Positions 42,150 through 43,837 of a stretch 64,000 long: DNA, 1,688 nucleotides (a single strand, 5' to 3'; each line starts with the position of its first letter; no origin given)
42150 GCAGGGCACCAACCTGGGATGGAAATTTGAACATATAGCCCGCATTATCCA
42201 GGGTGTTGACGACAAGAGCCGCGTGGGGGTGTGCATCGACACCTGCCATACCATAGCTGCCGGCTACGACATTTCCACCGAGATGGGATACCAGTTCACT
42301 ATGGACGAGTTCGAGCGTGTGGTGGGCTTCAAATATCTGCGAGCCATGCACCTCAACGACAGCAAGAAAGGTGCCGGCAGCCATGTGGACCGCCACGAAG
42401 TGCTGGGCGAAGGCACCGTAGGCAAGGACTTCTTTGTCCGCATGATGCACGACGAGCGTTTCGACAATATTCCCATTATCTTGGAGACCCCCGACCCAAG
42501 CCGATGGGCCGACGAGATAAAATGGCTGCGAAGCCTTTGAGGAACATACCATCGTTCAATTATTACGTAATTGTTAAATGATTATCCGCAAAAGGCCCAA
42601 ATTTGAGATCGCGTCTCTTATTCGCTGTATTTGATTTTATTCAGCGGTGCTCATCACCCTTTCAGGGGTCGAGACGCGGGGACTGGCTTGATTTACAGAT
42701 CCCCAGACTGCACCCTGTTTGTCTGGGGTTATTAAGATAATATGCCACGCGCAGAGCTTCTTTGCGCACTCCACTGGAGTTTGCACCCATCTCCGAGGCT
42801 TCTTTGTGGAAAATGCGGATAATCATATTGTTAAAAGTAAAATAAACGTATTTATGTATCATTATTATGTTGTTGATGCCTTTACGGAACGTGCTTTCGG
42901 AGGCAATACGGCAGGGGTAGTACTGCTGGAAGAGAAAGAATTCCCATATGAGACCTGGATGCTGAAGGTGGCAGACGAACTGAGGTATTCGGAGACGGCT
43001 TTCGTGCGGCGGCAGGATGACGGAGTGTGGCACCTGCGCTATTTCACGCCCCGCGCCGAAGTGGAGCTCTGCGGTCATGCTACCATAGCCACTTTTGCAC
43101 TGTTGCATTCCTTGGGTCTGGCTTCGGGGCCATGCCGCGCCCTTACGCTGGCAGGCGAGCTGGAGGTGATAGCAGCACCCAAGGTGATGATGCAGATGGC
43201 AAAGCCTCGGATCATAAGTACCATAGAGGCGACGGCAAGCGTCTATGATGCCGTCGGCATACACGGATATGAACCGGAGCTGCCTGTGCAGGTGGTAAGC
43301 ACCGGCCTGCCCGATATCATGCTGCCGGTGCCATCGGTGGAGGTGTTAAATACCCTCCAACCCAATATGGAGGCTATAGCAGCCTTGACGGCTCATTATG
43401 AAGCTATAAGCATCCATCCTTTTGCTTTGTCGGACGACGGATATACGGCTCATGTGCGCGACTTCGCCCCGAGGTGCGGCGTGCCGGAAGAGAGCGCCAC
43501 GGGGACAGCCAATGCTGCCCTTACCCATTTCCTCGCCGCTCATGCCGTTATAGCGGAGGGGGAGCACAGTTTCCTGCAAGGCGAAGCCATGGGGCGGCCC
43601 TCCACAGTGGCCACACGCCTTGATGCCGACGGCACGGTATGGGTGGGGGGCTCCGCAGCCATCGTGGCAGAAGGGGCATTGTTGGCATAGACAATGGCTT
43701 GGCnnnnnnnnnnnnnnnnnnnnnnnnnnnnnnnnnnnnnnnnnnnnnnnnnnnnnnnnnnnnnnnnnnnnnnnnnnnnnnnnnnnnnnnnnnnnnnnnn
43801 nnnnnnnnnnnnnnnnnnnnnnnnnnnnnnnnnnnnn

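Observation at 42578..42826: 249-bp MITE-like insertion with perfect 13-bp TIRs and 8-bp target duplication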

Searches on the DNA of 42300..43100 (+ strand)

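Call 5: search_rna_families(source=window, start=42300, end=43100, threshold=evalue, max_evalue=10)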
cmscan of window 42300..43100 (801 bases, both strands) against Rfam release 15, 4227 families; matches with E-value up to 10: 2.
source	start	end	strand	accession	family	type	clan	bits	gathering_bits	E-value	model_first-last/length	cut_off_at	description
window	42796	42868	-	RF01560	DdR10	Gene; snRNA; snoRNA; CD-box;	-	24.9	48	3.2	1-81/81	no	Dictyostelium snoRNA DdR10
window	42438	42542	+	RF01509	Afu_300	Gene; snRNA; snoRNA; CD-box;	-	14.2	40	7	1-91/91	no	A. fumigatus snoRNA Afu_300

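Call 33: search_dna_similar(query=window:42578-42826:+, collection=plasmids, mode=distant, max_evalue=1)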
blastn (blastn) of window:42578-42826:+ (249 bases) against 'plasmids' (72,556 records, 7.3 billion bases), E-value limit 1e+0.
No match.

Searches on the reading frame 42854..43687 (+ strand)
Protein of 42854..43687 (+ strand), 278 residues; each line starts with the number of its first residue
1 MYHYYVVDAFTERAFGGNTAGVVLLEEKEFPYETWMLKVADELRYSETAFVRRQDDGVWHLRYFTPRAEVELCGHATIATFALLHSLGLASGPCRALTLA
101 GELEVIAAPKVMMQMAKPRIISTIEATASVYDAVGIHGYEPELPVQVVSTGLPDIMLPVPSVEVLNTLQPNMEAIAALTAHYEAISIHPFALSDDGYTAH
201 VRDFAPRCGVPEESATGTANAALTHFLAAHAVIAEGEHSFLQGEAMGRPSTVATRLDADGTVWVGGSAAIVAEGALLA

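Call 57: find_homologous_proteins(query=window:42854-43687:+, max_evalue=1e-40)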
Query window:42854-43687:+ (278 aa): 3835 proteins with E <= 1e-40 among 8000 candidates; the best 120 are listed.
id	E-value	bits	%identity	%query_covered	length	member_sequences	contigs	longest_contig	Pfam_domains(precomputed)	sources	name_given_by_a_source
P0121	3.7e-180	616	100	100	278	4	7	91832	PF02567.22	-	-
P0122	2.9e-126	439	73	99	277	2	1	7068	PF02567.22,PF01678.25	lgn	-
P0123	1.8e-123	430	73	98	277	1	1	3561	PF02567.22,PF01678.25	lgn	-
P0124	2.0e-123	430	73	98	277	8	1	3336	PF02567.22,PF01678.25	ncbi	-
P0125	3.6e-122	425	70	99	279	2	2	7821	PF02567.22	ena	-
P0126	4.2e-122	425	71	99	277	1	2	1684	PF02567.22,PF01678.25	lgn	-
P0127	7.7e-122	424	71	98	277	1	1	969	PF02567.22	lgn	-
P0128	2.3e-121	423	70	98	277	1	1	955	PF02567.22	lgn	-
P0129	3.2e-121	422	70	99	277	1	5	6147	PF02567.22,PF01678.25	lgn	-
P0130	3.5e-121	422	70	99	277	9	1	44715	PF02567.22,PF01678.25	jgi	-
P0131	3.7e-121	422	71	98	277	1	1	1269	PF02567.22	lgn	-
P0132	5.5e-121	422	70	99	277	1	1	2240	PF02567.22,PF01678.25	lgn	-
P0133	7.8e-121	421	70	98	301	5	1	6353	PF02567.22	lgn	-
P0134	8.7e-121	421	74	94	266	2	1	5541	PF02567.22,PF01678.25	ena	-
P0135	9.9e-120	417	70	98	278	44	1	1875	PF02567.22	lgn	-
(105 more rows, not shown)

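Call 59: find_encoding_contigs(protein=P0121, flank=1500, max_places=10)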
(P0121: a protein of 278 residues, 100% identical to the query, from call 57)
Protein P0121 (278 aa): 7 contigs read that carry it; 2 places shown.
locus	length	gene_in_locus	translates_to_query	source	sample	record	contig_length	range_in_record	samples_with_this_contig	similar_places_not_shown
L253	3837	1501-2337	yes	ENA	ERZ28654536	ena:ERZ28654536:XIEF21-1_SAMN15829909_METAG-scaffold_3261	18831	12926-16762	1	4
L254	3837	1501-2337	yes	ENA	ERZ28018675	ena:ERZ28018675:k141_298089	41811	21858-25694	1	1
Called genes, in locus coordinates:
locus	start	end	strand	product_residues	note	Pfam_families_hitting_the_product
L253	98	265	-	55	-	-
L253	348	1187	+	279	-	PF01261:AP_endonuc_2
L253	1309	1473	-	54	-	-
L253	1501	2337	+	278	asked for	PF02567:PhzC-PhzF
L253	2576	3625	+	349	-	-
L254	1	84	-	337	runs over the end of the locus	-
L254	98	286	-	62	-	-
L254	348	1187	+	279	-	PF01261:AP_endonuc_2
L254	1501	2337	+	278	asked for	PF02567:PhzC-PhzF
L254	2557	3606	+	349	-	-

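Call 60: find_encoding_contigs(protein=P0122, flank=1500, max_places=3)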
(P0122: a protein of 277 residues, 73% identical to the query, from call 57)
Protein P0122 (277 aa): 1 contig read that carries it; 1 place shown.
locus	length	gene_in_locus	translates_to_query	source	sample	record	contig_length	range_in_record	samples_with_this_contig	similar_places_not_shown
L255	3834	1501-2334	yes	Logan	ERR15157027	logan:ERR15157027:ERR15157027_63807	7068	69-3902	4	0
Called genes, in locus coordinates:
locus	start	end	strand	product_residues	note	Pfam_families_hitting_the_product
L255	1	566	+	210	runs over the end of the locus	?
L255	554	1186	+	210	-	-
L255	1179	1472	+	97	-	-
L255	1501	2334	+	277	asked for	PF02567:PhzC-PhzF, PF01678:DAP_epimerase (faint)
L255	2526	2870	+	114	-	-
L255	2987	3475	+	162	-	-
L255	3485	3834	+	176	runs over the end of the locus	-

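Call 61: find_encoding_contigs(protein=P0130, flank=1500, max_places=3)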
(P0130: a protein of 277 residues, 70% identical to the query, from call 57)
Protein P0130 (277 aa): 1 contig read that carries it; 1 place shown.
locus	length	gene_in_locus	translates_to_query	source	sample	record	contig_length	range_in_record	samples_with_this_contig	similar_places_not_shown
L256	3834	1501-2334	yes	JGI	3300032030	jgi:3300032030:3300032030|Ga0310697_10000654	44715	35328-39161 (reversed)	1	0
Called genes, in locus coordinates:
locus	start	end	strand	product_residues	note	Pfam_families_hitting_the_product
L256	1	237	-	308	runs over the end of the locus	-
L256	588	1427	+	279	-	PF01261:AP_endonuc_2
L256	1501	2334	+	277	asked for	PF02567:PhzC-PhzF, PF01678:DAP_epimerase (faint)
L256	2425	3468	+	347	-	-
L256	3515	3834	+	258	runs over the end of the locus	-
